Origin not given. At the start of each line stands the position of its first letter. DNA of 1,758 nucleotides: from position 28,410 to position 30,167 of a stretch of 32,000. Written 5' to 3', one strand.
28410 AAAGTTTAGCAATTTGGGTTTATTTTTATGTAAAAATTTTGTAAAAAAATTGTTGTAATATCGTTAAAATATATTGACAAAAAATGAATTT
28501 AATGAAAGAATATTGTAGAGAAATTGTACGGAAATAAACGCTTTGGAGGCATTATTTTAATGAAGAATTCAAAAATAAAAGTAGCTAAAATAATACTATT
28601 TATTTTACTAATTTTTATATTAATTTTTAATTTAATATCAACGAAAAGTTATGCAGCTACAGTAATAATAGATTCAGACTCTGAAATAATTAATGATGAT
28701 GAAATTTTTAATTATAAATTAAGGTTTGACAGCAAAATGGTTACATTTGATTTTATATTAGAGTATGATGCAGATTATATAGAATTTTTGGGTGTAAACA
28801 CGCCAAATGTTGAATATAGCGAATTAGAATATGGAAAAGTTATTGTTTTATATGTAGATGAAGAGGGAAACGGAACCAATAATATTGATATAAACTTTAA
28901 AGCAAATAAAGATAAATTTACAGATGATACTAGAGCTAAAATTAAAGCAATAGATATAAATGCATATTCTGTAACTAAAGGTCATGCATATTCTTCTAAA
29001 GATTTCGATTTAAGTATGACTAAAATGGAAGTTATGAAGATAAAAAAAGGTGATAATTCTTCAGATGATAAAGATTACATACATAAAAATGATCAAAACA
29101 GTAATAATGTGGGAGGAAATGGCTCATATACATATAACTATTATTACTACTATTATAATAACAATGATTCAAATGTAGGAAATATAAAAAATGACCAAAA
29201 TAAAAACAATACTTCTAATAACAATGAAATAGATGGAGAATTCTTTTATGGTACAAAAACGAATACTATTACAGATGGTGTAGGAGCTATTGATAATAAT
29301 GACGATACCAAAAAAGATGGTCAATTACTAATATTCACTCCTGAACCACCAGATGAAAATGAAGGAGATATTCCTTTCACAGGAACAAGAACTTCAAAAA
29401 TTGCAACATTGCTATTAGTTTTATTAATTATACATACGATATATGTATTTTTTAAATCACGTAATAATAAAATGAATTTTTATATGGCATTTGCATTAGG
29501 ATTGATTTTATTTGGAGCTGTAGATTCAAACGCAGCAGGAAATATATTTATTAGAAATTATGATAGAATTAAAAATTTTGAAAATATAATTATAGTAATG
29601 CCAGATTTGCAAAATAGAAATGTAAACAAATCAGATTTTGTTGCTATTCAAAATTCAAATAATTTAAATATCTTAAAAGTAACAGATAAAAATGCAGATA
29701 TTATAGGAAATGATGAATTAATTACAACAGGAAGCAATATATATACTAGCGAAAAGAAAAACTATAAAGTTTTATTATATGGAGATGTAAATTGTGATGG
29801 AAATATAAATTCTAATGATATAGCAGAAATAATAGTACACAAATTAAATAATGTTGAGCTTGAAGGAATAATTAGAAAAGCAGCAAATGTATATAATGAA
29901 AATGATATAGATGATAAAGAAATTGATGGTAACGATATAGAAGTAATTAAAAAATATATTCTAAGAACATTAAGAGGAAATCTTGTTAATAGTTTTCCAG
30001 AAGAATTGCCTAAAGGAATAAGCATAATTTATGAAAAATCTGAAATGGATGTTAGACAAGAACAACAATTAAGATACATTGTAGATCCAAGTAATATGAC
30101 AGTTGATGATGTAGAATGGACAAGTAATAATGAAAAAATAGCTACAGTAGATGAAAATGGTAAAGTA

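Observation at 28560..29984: Cohesin-like module and dockerin in one ORF, separated by an internal sortase sorting signal and a second signal-peptide-like segment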

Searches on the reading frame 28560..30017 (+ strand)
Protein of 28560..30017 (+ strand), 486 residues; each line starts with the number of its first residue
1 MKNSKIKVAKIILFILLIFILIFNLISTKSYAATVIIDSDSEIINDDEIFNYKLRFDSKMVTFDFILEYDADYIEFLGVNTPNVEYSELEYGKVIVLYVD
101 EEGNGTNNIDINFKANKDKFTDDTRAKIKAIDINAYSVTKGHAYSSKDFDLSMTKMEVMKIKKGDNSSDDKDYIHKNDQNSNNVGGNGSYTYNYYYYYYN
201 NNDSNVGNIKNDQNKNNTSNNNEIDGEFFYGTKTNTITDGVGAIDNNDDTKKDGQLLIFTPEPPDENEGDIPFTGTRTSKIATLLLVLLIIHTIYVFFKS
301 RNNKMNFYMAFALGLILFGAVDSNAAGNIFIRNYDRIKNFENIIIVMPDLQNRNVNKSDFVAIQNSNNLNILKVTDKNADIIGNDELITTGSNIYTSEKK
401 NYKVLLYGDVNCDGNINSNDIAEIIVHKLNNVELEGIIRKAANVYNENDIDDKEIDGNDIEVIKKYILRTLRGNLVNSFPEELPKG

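Call 8: find_homologous_proteins(query=window:28560-30017:+, max_evalue=0.001)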
Query window:28560-30017:+: 8000 candidates shared short words with the query, none scored E <= 0.001.
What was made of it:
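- Tried and rejected: Word-index homology search with aa 1-486 found nothing (call 8).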

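Call 9: find_related_loci(query=window:28560-30017:+, collection=genome_contigs, flank=10000)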
Query window:28560-30017:+ (486 aa) in genome_contigs; peptide patterns used: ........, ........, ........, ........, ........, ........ (x = any residue, [..] = any of these).
598 stretches matched a pattern, but none encodes a relative of the query by tblastn (E <= 1e-3).
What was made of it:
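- Tried and rejected: The first genome_contigs scan with the single protein found no relative (call 9).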

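Call 22: search_protein_representatives(protein=window:28560-30017:+)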
Query: 486 residues. Proteins with E-value up to 0.001 (for the whole library): 102; up to 1e-10: 33; up to 1e-30: 12. The best 102 are listed.
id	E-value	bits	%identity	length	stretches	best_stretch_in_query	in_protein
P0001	2.2e-284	959.9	91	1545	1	1-486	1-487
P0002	4.9e-106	372.0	47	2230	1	4-485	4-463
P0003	5.0e-60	220.3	40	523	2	272-485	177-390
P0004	8.4e-47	176.7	38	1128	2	269-484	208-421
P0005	1.1e-46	176.3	34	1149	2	203-483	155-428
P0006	1.2e-46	176.2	36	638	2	246-484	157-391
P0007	4.6e-44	167.6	37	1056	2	268-484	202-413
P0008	1.3e-41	159.6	35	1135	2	214-482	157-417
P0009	9.7e-40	153.4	37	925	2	271-483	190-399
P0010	1.1e-34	136.7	41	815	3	272-481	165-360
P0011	7.0e-33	130.8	31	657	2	249-483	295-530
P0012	4.7e-31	124.7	35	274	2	7-182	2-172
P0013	6.0e-29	117.8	32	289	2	11-184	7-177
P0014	8.0e-29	117.4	32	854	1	6-482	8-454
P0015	6.0e-27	111.2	42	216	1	320-483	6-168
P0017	9.4e-27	110.6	34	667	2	282-481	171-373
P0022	2.2e-17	79.7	31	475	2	284-476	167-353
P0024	7.9e-16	74.5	29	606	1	10-481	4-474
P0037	5.6e-09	52.0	36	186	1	8-119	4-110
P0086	5.5e-04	35.5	34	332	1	316-476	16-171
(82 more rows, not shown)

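Call 56: list_cluster_members(proteins=[P0001, P0002, P0003, P0004, P0005, P0007, P0009, P0014, P0024, P0022])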
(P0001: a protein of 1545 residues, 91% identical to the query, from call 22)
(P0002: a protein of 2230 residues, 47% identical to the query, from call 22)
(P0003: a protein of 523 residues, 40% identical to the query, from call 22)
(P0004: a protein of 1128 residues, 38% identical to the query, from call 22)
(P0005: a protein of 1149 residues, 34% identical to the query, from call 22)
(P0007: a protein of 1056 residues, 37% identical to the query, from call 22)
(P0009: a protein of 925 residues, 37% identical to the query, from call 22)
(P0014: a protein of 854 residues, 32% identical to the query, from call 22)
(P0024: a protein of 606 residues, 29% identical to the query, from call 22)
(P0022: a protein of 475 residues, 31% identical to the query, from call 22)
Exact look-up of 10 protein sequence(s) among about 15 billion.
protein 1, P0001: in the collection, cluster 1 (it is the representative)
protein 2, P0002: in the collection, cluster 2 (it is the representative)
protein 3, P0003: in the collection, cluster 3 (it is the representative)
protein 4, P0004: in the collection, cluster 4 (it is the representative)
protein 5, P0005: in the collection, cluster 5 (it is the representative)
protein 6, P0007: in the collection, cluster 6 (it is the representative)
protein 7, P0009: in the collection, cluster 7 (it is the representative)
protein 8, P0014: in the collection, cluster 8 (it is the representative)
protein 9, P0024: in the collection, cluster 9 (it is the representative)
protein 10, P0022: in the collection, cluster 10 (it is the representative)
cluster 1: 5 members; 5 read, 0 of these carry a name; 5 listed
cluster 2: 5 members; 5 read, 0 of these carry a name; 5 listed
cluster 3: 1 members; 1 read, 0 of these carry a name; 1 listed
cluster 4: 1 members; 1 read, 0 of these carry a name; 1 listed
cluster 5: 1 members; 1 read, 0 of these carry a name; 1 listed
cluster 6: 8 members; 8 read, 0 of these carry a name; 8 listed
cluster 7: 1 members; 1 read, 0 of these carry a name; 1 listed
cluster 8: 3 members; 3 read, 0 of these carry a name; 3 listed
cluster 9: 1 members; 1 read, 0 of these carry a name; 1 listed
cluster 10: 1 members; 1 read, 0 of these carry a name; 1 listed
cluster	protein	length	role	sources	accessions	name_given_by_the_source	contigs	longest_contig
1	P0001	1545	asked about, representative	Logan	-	-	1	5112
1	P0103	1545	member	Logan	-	-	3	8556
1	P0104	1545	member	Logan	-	-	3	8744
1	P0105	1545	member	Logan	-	-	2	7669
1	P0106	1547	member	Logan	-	-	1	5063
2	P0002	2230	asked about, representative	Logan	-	-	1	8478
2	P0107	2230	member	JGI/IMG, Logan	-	-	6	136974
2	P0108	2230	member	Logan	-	-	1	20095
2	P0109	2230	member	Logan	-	-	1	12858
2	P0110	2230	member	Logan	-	-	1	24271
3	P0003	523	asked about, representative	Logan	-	-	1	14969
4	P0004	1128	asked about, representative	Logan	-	-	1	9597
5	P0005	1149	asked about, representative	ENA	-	-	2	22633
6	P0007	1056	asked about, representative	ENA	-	-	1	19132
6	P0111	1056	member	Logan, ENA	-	-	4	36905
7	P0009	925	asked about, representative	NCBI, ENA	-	-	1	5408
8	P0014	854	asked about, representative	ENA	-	-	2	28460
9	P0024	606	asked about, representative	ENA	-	-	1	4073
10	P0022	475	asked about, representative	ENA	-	-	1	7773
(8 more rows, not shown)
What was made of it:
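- The cluster of the 91% identical homologue has 5 members, each 1545-1547 aa, seen on 10 contigs in all (call 56).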

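Call 67: search_protein_families(library=pfam, proteins=[P0004, P0005, P0007, P0008, P0009, P0010, P0014, P0006, P0017, P0024], max_evalue=0.0001)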
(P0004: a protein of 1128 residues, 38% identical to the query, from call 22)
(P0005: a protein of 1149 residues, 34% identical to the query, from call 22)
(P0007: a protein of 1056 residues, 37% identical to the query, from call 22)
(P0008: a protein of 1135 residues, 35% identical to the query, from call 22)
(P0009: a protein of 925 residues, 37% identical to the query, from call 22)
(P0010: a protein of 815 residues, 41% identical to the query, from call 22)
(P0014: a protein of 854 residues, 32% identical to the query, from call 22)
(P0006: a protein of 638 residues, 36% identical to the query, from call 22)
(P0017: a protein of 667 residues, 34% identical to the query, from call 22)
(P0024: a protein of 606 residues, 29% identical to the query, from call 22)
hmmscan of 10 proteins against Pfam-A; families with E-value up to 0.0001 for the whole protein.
P0004 (1128 aa): 1 family
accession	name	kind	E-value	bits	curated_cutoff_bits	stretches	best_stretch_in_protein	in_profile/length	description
PF02368.24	Big_2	-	9.5e-12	45.1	22.8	1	433-499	12-79/79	Bacterial Ig-like domain (group 2)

P0005 (1149 aa): 2 families
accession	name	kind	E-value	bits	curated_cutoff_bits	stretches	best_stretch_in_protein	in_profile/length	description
PF00753.33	Lactamase_B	-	2.3e-14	54.2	22.7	1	746-816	6-69/196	Metallo-beta-lactamase superfamily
PF02368.24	Big_2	-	2.2e-11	44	22.8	1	438-517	2-79/79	Bacterial Ig-like domain (group 2)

P0007 (1056 aa): 3 families
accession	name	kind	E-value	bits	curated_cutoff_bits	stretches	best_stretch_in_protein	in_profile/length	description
PF02368.24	Big_2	-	3.7e-19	68.9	22.8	2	593-675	1-79/79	Bacterial Ig-like domain (group 2)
PF07523.18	Big_3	-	1.8e-14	54.2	21.2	1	429-498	1-68/68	Bacterial Ig-like domain (group 3)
PF02449.21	Glyco_hydro_42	-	5.7e-05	23.1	21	0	835-890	89-144/376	Beta-galactosidase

P0008 (1135 aa): 2 families
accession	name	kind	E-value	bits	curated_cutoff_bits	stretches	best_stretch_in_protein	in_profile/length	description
PF02368.24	Big_2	-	5.9e-34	116.3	22.8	4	431-500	2-72/79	Bacterial Ig-like domain (group 2)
PF13629.12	T2SS-T3SS_pil_N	-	2e-05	24.7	23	0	476-510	35-72/72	Pilus formation protein N terminal region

P0009 (925 aa): 1 family
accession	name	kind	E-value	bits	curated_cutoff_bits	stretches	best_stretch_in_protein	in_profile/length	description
PF07523.18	Big_3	-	1.4e-18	67.4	21.2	1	408-477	1-68/68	Bacterial Ig-like domain (group 3)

P0010 (815 aa): 1 family
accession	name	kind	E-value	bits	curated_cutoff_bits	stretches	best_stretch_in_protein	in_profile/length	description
PF00404.24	Dockerin_1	-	1.5e-05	25.6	22.9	1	286-347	1-57/57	Dockerin type I domain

P0014 (854 aa): 1 family
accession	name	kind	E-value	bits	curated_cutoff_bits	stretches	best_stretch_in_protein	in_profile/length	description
PF00404.24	Dockerin_1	-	3.9e-07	30.6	22.9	1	379-440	1-57/57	Dockerin type I domain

P0006 (638 aa): 1 family
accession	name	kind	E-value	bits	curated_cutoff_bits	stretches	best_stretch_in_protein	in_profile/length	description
PF07523.18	Big_3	-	1.1e-12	48.4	21.2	1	406-473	3-68/68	Bacterial Ig-like domain (group 3)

P0017 (667 aa): 1 family
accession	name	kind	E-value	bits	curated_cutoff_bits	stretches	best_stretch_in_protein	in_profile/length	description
PF00404.24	Dockerin_1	-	7e-07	29.8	22.9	1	299-360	1-57/57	Dockerin type I domain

P0024 (606 aa): 0 families

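Call 72: find_encoding_contigs(protein=P0107, flank=10000, max_places=3)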
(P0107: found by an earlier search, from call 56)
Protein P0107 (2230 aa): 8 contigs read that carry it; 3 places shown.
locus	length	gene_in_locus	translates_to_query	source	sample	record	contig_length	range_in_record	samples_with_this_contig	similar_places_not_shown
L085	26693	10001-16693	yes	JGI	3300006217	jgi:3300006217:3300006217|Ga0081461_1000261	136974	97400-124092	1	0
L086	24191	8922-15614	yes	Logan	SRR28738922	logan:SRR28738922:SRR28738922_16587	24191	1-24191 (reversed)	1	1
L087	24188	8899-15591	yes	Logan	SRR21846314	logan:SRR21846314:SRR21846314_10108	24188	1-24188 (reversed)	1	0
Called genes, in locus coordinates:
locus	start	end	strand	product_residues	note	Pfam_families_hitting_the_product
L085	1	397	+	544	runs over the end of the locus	PF13306:LRR_5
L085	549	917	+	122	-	-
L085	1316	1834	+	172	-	-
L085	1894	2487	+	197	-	PF01066:CDP-OH_P_transf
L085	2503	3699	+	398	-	PF06480:FtsH_ext, PF00004:AAA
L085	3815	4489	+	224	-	PF03006:HlyIII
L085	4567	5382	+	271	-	-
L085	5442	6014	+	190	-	-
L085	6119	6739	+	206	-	-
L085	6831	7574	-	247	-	PF03412:Peptidase_C39 (faint), PF13529:Peptidase_C39_2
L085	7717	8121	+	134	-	-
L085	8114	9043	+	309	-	PF00583:Acetyltransf_1, PF13673:Acetyltransf_10, PF13508:Acetyltransf_7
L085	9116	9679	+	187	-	PF03690:MYG1_exonuc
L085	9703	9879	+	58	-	-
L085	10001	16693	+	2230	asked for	PF21764:Invasin_D4 (faint), PF02368:Big_2, PF25354:Ig_NUP210_16th (faint), PF02368:Big_2, PF02368:Big_2, PF26918:Ig_Eae (weak), PF02368:Big_2, PF26918:Ig_Eae, +4 more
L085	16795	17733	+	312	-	PF01699:Na_Ca_ex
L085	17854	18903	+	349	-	PF00963:Cohesin (weak)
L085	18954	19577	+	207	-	PF04203:Sortase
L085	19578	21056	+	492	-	PF08239:SH3_3 (weak), PF00404:Dockerin_1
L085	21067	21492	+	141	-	PF12733:Cadherin-like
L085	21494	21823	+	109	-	-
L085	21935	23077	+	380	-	PF01145:Band_7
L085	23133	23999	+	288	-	PF01145:Band_7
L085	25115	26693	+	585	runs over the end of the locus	PF07973:tRNA_SAD, PF00587:tRNA-synt_2b, PF03129:HGTP_anticodon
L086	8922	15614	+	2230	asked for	PF21764:Invasin_D4 (faint), PF02368:Big_2, PF25354:Ig_NUP210_16th (faint), PF02368:Big_2, PF02368:Big_2, PF26918:Ig_Eae (weak), PF02368:Big_2, PF26918:Ig_Eae, +4 more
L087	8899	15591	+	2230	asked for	PF21764:Invasin_D4 (faint), PF02368:Big_2, PF25354:Ig_NUP210_16th (faint), PF02368:Big_2, PF02368:Big_2, PF26918:Ig_Eae (weak), PF02368:Big_2, PF26918:Ig_Eae, +4 more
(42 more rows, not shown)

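Call 77: search_protein_families(library=ncbifam, proteins=[L085:18954-19577:+, L085:17854-18903:+, L085:19578-21056:+], max_evalue=0.001)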
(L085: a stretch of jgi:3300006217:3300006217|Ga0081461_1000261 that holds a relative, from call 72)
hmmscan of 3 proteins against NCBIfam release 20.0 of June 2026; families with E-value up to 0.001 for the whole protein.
L085:18954-19577:+ (207 aa): 7 families
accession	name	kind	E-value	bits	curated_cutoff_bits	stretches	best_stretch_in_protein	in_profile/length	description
TIGR01076.1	sortase_fam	subfamily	2.8e-17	62.8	39.35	1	84-202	2-125/136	sortase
NF033745.1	class_C_sortase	subfamily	6.6e-16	58.7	160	1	41-199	53-215/220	class C sortase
NF033747.1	class_E_sortase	subfamily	1.3e-13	51.3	160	1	24-201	13-202/211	class E sortase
NF058671.1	sortase_SrtD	exception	4e-13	49.4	140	1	17-190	3-168/187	class D sortase, LPxTATN-specific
NF033746.1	class_D_sortase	subfamily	1.8e-09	37.5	165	1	76-190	4-114/135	class D sortase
TIGR03784.1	marine_sortase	equivalog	3.7e-07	30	158.25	1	81-190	50-156/174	class GN sortase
NF033748.1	class_F_sortase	subfamily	7.2e-05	22.5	166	1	114-194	54-137/155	class F sortase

L085:17854-18903:+ (349 aa): 2 families
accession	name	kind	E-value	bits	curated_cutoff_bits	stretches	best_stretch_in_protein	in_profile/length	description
NF058578.1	CPR_pilus_PamR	equivalog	0.0001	21.3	300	1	223-299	186-259/297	pilus system RbmA-like protein PamR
NF053819.1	EF0750_LPXTG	subfamily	0.00098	19.6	47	0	289-348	42-105/105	EF2685/EF0750 family sortase-dependent surface protein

L085:19578-21056:+ (492 aa): 3 families
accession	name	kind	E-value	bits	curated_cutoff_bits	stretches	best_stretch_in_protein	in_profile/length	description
NF052642.1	amidase_SagB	exception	2e-10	40.3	425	1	101-321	73-262/282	peptidoglycan release complex glucosaminidase SagB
NF049990.1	CellobisidaseCelK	equivalog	8.7e-09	34.1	1700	1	424-488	824-885/889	cellulose 1,4-beta-cellobiosidase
TIGR04211.1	SH3_and_anchor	equivalog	0.00024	20.8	65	1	367-422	7-59/198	TIGR04211 family SH3 domain-containing protein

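Call 89: find_encoding_contigs(protein=P0086, flank=4000, max_places=3)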
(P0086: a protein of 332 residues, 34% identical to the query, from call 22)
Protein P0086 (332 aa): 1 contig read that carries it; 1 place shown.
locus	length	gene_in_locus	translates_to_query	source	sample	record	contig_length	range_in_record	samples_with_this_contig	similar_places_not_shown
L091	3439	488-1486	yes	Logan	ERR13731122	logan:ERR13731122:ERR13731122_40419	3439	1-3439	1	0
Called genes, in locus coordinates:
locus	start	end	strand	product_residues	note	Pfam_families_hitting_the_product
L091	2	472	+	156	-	?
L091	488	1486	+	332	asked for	-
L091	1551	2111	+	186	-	-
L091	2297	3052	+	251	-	-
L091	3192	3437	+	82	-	?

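Call 90: find_encoding_contigs(protein=P0037, flank=4000, max_places=3)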
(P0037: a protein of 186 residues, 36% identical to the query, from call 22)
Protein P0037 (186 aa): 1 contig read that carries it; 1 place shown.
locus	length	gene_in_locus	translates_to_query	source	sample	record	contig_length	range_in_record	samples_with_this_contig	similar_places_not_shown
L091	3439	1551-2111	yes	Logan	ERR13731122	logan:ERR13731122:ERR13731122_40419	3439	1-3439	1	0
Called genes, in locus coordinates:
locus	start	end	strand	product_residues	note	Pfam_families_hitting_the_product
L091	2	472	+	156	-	?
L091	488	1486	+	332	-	-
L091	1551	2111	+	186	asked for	-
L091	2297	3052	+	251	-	-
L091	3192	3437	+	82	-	?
